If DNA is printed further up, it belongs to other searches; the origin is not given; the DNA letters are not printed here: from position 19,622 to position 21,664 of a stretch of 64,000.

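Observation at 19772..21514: Single-polypeptide Memo-like + AMMECR1 fusion with a histone-H1-like lysine-rich N-terminal tail, no adjacent radical-SAM partner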

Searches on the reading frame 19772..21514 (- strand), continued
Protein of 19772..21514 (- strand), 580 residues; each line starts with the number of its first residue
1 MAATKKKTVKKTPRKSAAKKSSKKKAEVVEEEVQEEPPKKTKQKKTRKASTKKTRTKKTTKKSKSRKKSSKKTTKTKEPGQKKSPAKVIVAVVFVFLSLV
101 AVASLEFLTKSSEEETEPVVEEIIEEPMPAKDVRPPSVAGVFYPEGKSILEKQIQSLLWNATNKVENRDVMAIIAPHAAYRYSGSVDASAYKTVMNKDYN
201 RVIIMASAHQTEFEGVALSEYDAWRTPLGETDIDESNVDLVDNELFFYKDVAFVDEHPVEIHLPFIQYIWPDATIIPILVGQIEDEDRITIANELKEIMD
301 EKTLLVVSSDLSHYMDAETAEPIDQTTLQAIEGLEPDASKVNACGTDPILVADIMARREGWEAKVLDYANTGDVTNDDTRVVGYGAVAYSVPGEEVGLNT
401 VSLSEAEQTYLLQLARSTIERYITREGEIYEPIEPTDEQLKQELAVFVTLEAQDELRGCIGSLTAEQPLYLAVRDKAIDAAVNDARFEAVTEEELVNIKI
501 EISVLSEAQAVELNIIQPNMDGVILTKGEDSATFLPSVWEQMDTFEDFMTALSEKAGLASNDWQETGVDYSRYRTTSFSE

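Call 15: find_related_loci(query=A1, collection=genome_contigs, flank=10000)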
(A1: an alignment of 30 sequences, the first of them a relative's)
Query A1 (580 aa) in genome_contigs; peptide patterns used: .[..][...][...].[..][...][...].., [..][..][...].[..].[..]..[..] (x = any residue, [..] = any of these).
600 stretches matched a pattern (row limit reached: there are more); 600 encode a relative of the query (tblastn E <= 1e-3); the best 80 are kept; 80 distinct loci.
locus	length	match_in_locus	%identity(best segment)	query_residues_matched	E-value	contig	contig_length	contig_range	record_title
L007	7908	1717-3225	36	99-580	1e-84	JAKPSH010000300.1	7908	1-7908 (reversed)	MAG: Pseudomonadota bacterium isolate JPNA_metabat.107 k141_961131, whole genome shotgun sequence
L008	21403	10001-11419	37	132-580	2e-84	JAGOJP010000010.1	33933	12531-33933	MAG: Candidatus Omnitrophota bacterium isolate Go_SlDig_bin_317 Go_SlDig_3380_length_33933_cov_4.727327, whole genome sh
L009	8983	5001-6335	37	123-565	4e-84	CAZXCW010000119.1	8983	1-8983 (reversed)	MAG TPA_asm: uncultured Nitrospiraceae bacterium isolate SRP323688_co1_259 genome assembly, contig: NODE_11415_length_89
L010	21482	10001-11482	35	131-580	3e-83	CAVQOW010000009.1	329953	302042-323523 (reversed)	MAG: uncultured Verrucomicrobiae bacterium isolate MFD01476.bin.2.132 genome assembly, contig: contig_43827, whole genom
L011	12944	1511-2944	36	130-580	7e-82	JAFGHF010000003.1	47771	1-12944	MAG: Candidatus Omnitrophota bacterium isolate Zod_Metabat.1437 k87_256925, whole genome shotgun sequence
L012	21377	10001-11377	35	132-580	2e-80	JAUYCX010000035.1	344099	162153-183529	MAG: Candidatus Omnitrophota bacterium isolate C20_maxbin.112_sub C20_k141_170329, whole genome shotgun sequence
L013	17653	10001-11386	36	133-578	8e-80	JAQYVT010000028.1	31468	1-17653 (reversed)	MAG: Desulfobacterales bacterium isolate SF_100_bin76 SF_100_bin.76.orig_100_contig-145_2665, whole genome shotgun seque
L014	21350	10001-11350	35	133-579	3e-78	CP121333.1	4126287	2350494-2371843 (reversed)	MAG: OM182 bacterium isolate NCC532_bact_4768 chromosome, complete genome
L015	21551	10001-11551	35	73-580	1e-77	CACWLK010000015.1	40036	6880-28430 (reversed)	MAG: uncultured Rhodospirillales bacterium isolate RUG10691 genome assembly, contig: RUG10691_asm_15, whole genome shotg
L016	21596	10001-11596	32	49-578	4e-77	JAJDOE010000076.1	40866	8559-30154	MAG: Gammaproteobacteria bacterium isolate MASabin.4 k141_156121, whole genome shotgun sequence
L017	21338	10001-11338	36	134-579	6e-77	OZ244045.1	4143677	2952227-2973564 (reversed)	MAG: Gammaproteobacteria bacterium isolate c0228bcb-c4b8-462a-94e7-08031748cab8 genome assembly, chromosome: 1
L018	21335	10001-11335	36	134-580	2e-76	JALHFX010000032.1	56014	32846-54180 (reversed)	MAG: Propionibacterium sp. isolate 3-JJ_aug_S1_071 scaffold_824, whole genome shotgun sequence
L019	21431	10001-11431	36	133-580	9e-77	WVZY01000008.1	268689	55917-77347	MAG: Candidatus Latescibacterota bacterium isolate CS4-C107 C_merged_R1_(paired)_contig_561, whole genome shotgun sequen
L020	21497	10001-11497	32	133-580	2e-76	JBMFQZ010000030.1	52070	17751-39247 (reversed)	MAG: Verrucomicrobiia bacterium isolate KM4344-28 NODE_30_length_52070_cov_6.846633, whole genome shotgun sequence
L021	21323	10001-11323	36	133-566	2e-76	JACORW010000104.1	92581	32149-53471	MAG: Gammaproteobacteria bacterium isolate NC_groundwater_2_Ag_B-0.1um_63_49 B2_S2_coassemblyk141_3863518, whole genome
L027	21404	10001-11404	34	131-580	2e-74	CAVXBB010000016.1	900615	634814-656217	MAG: uncultured Acidobacteriaceae bacterium isolate MFD02579.bin.2.56 genome assembly, contig: contig_7521, whole genome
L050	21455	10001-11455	35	130-580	1e-71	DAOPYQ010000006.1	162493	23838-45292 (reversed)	MAG TPA_asm: Candidatus Omnitrophota bacterium isolate AMR_MDS_1310 NODE_32_length_162493_cov_8.013691, whole genome sho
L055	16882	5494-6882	33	133-565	1e-69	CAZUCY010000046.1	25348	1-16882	MAG TPA_asm: uncultured Ignavibacteriaceae bacterium isolate binchicken_co3_573 genome assembly, contig: NODE_6097_lengt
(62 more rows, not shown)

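Call 16: search_solved_structures(query=window:19772-21514:-, max_evalue=0.001, show_alignments=3)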
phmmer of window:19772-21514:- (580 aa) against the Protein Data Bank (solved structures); distinct sequences matched with E-value up to 0.001: 6.
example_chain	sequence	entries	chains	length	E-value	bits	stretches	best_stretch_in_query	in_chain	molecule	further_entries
7kq8_A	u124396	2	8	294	6.2e-19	71.6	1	135-316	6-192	Protein MEMO1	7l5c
3bcz_A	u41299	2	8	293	6.4e-19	71.6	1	135-316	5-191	Protein MEMO1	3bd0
7m8h_A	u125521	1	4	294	6.5e-19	71.5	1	135-316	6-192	Protein MEMO1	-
1vaj_A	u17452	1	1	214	5.9e-17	65.1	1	409-573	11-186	Hypothetical protein PH0010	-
1zq7_A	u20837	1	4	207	4e-14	55.7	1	403-566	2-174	Hypothetical protein MM0484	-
1wsc_A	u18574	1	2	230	1.5e-08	37.4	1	437-578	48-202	Hypothetical protein ST0229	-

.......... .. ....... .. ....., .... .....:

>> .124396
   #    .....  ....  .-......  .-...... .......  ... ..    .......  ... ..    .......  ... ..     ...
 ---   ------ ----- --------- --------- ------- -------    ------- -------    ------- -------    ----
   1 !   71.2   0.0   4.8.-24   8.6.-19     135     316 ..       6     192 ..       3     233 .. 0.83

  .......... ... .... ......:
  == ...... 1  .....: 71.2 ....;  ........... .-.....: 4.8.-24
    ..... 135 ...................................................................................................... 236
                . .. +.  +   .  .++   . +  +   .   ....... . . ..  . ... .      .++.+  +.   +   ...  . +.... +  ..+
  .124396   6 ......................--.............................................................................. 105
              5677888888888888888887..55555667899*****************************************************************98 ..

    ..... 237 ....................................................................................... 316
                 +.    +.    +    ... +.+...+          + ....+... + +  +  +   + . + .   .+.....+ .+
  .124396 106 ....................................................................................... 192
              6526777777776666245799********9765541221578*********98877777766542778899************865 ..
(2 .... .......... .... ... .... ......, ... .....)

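Call 29: find_encoding_contigs(protein=P0009, flank=10000, max_places=1)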
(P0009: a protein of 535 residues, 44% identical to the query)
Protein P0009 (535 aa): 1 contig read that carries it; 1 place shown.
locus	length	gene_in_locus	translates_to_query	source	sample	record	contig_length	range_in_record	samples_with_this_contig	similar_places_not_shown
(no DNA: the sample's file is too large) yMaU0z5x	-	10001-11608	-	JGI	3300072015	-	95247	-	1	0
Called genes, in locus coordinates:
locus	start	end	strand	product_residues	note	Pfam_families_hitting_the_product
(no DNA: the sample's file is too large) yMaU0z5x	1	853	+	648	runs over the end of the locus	PF00135:COesterase, PF20434:BD-FAE, PF07859:Abhydrolase_3, PF00326:Peptidase_S9 (weak)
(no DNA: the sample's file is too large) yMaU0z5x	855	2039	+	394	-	PF05935:Arylsulfotrans, PF14269:Arylsulfotran_2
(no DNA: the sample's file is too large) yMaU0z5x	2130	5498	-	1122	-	PF00270:DEAD, PF00271:Helicase_C, PF21010:HA2_C, PF07717:OB_NTP_bind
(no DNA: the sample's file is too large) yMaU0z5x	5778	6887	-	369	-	-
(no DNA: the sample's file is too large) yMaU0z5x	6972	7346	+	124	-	-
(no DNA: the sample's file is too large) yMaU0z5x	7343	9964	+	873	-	PF02861:Clp_N (faint), PF20703:nSTAND1 (weak), PF00004:AAA, PF17871:AAA_lid_9, PF00004:AAA (weak), PF07724:AAA_2, PF07728:AAA_5, PF10431:ClpB_D2-small, +5 more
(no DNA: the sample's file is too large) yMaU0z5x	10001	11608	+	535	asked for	PF01875:Memo, PF01871:AMMECR1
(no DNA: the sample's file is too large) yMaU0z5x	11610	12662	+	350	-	PF00953:Glycos_transf_4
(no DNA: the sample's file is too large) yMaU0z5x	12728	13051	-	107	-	PF06865:Ppnp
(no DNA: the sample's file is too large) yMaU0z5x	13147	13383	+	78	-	PF07866:DUF1653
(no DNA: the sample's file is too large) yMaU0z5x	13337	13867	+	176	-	PF04229:GrpB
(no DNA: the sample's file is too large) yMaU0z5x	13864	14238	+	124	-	PF00293:NUDIX, PF14815:NUDIX_4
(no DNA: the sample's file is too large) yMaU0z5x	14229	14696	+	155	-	PF02643:DUF192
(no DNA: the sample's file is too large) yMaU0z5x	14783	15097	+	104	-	PF00829:Ribosomal_L21p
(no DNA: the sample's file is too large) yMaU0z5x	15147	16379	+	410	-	PF01743:PolyA_pol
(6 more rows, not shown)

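Call 30: find_encoding_contigs(protein=P0060, flank=10000, max_places=1)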
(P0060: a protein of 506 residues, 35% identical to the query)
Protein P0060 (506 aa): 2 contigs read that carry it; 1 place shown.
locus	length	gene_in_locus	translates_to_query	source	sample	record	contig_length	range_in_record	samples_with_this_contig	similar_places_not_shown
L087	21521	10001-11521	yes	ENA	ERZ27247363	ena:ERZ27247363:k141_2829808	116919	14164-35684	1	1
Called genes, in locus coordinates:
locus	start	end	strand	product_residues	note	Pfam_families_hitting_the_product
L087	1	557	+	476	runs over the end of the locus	PF00133:tRNA-synt_1, PF01921:tRNA-synt_1f (faint), PF09334:tRNA-synt_1g, PF00133:tRNA-synt_1, PF01406:tRNA-synt_1e (weak)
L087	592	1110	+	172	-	-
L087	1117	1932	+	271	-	PF01026:TatD_DNase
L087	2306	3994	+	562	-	PF01144:CoA_trans (weak), PF16957:Mal_decarbox_Al (faint)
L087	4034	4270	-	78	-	-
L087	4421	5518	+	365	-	PF01408:GFO_IDH_MocA, PF22725:GFO_IDH_MocA_C3, PF02894:GFO_IDH_MocA_C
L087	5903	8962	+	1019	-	PF00580:UvrD-helicase, PF01443:Viral_helicase1 (faint), PF13245:AAA_19, PF13604:AAA_30 (faint), PF13361:UvrD_C, PF13538:UvrD_C_2 (faint), PF12705:PDDEXK_1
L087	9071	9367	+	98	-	PF05258:DciA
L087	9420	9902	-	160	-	-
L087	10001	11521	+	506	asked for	PF01875:Memo, PF01871:AMMECR1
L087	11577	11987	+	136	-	-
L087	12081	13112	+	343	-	PF02912:Phe_tRNA-synt_N, PF01409:tRNA-synt_2d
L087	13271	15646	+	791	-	PF01588:tRNA_bind, PF03483:B3_4, PF03484:B5, PF17759:tRNA_synthFbeta, PF03147:FDX-ACB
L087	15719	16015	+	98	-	-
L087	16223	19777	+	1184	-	PF02811:PHP, PF07733:DNA_pol3_alpha, PF17657:DNA_pol3_finger, PF14579:HHH_6, PF01336:tRNA_anti-codon (weak)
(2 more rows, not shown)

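Call 31: find_encoding_contigs(protein=P0081, flank=10000, max_places=1)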
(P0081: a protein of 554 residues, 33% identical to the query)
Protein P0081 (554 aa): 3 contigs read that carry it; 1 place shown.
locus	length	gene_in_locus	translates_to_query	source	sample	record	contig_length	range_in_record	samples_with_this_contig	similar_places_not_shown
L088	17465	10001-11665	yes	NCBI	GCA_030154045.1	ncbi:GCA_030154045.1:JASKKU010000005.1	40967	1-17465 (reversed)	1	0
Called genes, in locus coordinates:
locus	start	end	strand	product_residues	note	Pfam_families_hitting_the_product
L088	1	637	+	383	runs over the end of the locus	PF05621:TniB (faint), PF13191:AAA_16, PF00931:NB-ARC, PF00004:AAA (weak), PF05729:NACHT (weak), PF13401:AAA_22, PF24883:NPHP3_N (faint), PF22703:Cdc6_lid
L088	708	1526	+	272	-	PF04018:VCA0040-like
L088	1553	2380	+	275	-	-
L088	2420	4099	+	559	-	PF03485:Arg_tRNA_synt_N, PF00750:tRNA-synt_1d, PF05746:DALR_1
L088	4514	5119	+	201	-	-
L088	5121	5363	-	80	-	-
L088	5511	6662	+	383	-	PF00438:S-AdoMet_synt_N, PF02772:S-AdoMet_synt_M, PF02773:S-AdoMet_synt_C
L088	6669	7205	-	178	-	PF00719:Pyrophosphatase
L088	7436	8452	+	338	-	PF00579:tRNA-synt_1b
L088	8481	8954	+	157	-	PF00383:dCMP_cyt_deam_1, PF14437:MafB19-deam, PF14439:Bd3614-deam (weak)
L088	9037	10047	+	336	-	PF04055:Radical_SAM, PF13353:Fer4_12 (weak)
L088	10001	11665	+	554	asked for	PF01875:Memo, PF01871:AMMECR1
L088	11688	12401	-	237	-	PF01479:S4, PF01728:FtsJ, PF13489:Methyltransf_23 (weak), PF08242:Methyltransf_12 (faint), PF13649:Methyltransf_25 (weak)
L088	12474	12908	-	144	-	-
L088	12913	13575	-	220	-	PF01965:DJ-1_PfpI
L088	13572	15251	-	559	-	PF00749:tRNA-synt_1c, PF03950:tRNA-synt_1c_C, PF20974:tRNA-synt_1c_C2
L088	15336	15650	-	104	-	PF25213:HVO_A0261_N, PF01022:HTH_5 (weak), PF14947:HTH_45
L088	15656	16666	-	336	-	PF00079:Serpin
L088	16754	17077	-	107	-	-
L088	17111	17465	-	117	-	?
